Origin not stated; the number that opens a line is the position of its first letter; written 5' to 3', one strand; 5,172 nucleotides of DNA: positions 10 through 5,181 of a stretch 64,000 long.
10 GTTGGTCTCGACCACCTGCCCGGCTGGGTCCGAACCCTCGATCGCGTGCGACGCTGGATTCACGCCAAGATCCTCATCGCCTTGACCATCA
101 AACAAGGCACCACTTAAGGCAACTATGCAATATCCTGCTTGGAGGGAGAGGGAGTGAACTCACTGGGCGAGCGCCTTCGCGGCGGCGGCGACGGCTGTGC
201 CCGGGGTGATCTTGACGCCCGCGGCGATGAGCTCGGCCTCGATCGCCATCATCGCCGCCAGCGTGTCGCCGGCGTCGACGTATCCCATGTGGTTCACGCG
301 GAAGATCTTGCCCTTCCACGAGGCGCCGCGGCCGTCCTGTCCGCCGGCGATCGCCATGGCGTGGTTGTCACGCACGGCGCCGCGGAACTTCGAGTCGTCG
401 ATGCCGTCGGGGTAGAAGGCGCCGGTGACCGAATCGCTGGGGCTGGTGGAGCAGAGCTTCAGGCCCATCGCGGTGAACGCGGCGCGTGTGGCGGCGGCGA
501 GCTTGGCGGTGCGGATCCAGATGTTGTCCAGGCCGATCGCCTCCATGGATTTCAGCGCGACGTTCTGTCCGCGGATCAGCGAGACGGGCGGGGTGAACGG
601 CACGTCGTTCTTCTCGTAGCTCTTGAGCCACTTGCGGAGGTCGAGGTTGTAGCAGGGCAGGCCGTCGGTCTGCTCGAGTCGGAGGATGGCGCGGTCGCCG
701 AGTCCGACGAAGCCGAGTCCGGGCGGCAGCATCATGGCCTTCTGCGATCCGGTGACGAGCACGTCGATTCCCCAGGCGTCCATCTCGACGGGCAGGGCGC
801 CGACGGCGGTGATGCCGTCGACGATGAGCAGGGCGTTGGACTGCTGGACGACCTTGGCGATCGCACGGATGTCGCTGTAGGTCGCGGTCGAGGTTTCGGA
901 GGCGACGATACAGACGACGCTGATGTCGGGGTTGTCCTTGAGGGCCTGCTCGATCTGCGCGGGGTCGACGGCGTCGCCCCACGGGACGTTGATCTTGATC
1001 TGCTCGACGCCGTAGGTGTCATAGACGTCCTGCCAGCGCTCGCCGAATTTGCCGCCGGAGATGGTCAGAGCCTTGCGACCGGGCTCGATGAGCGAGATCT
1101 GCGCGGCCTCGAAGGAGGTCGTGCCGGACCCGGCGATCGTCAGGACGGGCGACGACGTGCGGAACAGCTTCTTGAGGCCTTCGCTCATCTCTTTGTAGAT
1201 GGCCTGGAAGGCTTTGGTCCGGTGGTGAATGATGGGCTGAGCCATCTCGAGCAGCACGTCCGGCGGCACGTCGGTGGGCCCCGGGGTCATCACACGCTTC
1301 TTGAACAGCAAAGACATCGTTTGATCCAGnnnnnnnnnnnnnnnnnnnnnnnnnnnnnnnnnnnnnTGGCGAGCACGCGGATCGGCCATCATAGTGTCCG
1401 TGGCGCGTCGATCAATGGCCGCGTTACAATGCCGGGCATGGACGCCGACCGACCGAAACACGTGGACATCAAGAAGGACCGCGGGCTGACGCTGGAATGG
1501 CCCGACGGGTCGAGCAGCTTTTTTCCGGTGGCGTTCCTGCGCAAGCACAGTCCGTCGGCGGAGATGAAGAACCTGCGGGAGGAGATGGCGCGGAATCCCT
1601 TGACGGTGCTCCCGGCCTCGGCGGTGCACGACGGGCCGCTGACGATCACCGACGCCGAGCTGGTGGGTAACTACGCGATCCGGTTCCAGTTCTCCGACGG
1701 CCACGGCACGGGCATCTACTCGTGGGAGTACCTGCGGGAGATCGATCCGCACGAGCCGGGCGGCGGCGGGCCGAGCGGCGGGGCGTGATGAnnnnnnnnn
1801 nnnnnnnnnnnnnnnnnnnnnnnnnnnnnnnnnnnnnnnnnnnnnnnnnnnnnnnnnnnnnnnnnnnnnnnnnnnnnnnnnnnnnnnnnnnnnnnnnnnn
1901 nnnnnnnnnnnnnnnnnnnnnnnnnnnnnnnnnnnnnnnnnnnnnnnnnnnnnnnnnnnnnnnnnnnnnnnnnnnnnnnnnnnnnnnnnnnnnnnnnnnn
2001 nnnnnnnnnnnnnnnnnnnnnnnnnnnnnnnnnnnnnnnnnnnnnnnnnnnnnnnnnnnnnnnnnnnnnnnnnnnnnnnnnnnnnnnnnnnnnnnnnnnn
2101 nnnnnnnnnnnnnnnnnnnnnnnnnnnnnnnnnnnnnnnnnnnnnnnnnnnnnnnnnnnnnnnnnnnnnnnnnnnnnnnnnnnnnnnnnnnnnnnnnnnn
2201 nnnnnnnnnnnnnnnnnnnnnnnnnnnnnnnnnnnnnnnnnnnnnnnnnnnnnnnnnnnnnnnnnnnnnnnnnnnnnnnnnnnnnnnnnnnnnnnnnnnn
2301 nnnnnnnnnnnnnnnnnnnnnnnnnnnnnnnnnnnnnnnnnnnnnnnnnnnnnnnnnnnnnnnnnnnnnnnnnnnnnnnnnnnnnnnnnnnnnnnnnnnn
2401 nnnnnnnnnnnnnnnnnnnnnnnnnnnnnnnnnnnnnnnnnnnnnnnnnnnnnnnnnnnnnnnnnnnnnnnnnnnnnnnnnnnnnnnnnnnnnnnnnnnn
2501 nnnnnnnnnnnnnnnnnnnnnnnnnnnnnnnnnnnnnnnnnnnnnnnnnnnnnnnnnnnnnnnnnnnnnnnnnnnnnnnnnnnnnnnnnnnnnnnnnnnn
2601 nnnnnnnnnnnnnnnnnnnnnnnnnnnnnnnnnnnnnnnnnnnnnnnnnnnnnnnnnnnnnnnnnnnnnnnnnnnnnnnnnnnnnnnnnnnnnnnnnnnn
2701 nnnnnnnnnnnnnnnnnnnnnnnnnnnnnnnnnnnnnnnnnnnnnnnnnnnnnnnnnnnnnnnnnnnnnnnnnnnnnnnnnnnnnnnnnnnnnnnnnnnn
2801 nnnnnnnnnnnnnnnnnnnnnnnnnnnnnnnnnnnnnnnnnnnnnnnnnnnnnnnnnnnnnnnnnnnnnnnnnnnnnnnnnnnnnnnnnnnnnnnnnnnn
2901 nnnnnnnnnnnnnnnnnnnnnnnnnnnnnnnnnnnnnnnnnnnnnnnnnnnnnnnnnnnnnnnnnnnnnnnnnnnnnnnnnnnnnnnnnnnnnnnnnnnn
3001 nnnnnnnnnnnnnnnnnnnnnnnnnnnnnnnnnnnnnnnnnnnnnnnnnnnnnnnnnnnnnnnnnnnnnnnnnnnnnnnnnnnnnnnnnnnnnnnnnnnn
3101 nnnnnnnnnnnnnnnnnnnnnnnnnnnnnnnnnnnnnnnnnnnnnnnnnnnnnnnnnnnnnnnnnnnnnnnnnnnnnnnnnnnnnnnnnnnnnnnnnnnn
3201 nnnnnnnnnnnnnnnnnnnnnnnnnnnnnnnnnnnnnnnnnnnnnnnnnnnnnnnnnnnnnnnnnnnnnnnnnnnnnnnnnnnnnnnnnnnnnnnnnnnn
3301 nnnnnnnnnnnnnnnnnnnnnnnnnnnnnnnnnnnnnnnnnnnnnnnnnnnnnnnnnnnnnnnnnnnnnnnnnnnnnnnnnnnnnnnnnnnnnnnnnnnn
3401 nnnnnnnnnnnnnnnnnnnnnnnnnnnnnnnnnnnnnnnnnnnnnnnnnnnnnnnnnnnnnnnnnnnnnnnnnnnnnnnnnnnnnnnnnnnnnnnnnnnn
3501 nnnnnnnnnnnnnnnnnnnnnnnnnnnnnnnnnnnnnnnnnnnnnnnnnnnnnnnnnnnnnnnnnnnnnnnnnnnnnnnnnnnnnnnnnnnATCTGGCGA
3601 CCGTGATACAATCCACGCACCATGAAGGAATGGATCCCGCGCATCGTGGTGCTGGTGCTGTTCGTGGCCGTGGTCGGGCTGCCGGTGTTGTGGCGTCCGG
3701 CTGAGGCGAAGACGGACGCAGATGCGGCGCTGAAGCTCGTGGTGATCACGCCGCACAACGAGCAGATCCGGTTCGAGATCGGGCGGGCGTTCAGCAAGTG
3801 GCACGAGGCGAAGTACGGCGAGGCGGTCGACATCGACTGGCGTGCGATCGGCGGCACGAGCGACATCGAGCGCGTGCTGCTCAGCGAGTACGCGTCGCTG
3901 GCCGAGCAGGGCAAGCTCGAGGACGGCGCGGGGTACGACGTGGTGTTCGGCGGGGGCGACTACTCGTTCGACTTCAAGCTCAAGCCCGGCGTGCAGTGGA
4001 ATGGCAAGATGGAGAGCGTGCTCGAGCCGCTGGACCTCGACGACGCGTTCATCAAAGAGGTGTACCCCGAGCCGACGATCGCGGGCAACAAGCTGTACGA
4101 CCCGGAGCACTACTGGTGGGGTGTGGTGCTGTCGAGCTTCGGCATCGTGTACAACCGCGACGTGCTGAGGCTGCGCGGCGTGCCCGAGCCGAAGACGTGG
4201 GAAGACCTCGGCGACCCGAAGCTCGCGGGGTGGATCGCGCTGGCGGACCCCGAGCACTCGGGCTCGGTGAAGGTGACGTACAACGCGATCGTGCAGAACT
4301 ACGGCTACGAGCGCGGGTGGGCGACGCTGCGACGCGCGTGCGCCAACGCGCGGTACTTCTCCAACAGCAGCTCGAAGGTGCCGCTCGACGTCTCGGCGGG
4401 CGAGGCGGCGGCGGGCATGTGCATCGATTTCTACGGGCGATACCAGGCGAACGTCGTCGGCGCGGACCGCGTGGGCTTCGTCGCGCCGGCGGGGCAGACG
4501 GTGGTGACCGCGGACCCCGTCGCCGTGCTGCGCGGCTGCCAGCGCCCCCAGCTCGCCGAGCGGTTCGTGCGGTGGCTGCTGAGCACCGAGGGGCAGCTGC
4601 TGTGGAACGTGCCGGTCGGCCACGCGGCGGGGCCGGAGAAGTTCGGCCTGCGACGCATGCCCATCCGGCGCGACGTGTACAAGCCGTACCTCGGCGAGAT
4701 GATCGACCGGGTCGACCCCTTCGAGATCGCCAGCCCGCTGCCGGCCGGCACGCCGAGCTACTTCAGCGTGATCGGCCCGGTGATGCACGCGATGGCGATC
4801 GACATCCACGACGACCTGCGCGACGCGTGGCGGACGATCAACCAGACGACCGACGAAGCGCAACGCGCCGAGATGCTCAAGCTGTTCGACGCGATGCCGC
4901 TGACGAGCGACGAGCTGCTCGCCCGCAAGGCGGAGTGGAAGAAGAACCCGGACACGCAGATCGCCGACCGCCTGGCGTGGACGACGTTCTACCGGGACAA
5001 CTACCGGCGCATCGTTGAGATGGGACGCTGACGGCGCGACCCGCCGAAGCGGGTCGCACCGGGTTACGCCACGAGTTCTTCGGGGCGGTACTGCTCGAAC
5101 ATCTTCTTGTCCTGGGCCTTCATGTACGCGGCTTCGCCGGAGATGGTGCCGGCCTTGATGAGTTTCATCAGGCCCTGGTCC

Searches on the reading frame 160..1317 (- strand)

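Call 39: search_protein_families(library=pfam, proteins=[window:160-1317:-], max_evalue=0.0001)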
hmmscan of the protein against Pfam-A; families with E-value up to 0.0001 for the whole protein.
window:160-1317:- (385 aa): 2 families
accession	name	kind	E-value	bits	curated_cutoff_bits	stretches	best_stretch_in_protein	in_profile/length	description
PF00266.25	Aminotran_5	-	5.6e-25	88.5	21.5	1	30-318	34-331/371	Aminotransferase class-V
PF01053.26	Cys_Met_Meta_PP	-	1.1e-05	24.6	27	1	61-190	72-195/381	Cys/Met metabolism PLP-dependent enzyme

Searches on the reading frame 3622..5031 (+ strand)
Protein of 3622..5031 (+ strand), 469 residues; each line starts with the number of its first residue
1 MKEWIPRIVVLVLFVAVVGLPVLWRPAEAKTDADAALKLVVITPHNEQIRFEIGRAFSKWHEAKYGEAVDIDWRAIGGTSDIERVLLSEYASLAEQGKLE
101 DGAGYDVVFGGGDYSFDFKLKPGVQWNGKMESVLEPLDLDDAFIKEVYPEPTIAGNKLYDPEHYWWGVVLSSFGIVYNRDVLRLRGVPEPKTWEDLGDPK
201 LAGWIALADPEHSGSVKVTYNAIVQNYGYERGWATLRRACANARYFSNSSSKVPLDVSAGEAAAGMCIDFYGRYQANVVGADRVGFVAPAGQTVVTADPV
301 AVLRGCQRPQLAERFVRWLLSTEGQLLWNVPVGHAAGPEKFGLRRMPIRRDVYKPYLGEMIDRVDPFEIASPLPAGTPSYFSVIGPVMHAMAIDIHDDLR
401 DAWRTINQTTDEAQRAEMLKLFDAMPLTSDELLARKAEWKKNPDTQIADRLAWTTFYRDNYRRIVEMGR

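Call 39: search_protein_families(library=pfam, proteins=[window:3622-5031:+], max_evalue=0.0001)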
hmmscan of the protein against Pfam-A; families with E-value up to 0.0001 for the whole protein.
window:3622-5031:+ (469 aa): 4 families
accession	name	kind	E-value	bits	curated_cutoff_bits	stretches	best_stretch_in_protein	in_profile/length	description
PF13343.11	SBP_bac_6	-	7.3e-18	65.4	24.6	1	133-328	29-211/245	Bacterial extracellular solute-binding protein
PF13416.11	SBP_bac_8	-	5.1e-13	49.9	27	1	133-328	58-252/279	Bacterial extracellular solute-binding protein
PF01547.30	SBP_bac_1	-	3.4e-12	47.4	26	1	103-325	35-306/307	Bacterial extracellular solute-binding protein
PF13531.11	SBP_bac_11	-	6.2e-11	42.9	25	1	189-327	92-220/227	Bacterial extracellular solute-binding protein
